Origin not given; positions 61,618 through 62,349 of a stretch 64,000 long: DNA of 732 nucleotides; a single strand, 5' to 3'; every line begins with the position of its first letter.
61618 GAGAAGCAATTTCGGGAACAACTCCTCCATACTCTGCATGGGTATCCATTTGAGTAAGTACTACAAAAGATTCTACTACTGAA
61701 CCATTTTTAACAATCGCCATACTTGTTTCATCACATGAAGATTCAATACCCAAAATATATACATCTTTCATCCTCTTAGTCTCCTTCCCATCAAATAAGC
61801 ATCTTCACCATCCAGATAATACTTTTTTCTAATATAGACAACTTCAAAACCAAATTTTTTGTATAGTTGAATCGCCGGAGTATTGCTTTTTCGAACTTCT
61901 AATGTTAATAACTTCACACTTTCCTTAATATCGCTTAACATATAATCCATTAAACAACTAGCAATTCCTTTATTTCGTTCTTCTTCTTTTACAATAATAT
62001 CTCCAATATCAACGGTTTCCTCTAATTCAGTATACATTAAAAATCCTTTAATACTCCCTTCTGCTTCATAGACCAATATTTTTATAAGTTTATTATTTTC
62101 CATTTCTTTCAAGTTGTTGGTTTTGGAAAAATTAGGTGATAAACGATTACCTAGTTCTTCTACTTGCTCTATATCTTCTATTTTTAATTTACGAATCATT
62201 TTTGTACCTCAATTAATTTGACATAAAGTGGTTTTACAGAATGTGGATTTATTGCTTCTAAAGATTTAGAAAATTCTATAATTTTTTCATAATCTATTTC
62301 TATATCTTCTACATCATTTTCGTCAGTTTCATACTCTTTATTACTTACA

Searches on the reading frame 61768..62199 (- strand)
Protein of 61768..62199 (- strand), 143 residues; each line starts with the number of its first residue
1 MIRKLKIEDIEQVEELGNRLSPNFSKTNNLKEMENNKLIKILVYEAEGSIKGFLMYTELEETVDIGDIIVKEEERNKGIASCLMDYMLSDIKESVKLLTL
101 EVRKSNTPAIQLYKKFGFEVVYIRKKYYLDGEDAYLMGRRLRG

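Call 54: find_encoding_contigs(protein=window:61768-62199:-, flank=10000, max_places=3)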
Protein window:61768-62199:- (143 aa): 24 contigs read that carry it; 3 places shown.
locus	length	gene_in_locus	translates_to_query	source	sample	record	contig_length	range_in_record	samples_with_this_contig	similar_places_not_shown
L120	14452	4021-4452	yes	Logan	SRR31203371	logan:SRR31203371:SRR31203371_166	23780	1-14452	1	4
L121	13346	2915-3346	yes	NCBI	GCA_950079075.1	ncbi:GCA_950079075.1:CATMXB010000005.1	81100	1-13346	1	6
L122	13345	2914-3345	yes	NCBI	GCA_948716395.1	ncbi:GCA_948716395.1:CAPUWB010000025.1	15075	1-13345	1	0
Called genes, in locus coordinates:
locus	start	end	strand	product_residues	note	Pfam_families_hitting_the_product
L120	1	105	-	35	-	?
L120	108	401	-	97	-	-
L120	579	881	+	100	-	-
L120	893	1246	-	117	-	-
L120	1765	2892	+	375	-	PF11187:Mbeg1-like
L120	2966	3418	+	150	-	PF02367:TsaE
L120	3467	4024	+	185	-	PF00814:TsaD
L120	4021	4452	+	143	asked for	PF13420:Acetyltransf_4 (weak), PF00583:Acetyltransf_1, PF13673:Acetyltransf_10, PF13508:Acetyltransf_7, PF08445:FR47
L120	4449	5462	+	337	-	PF00814:TsaD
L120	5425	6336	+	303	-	PF10991:Enc34_ssDNA-bd (faint)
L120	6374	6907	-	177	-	PF00132:Hexapep, PF14602:Hexapep_2 (weak)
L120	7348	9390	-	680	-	PF03816:LytR_cpsA_psr, PF03793:PASTA (weak)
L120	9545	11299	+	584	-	PF00404:Dockerin_1 (weak)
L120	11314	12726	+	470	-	PF12733:Cadherin-like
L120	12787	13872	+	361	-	PF00953:Glycos_transf_4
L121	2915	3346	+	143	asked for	PF13420:Acetyltransf_4 (weak), PF00583:Acetyltransf_1, PF13673:Acetyltransf_10, PF13508:Acetyltransf_7, PF08445:FR47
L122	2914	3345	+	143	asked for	PF13420:Acetyltransf_4 (weak), PF00583:Acetyltransf_1, PF13673:Acetyltransf_10, PF13508:Acetyltransf_7, PF08445:FR47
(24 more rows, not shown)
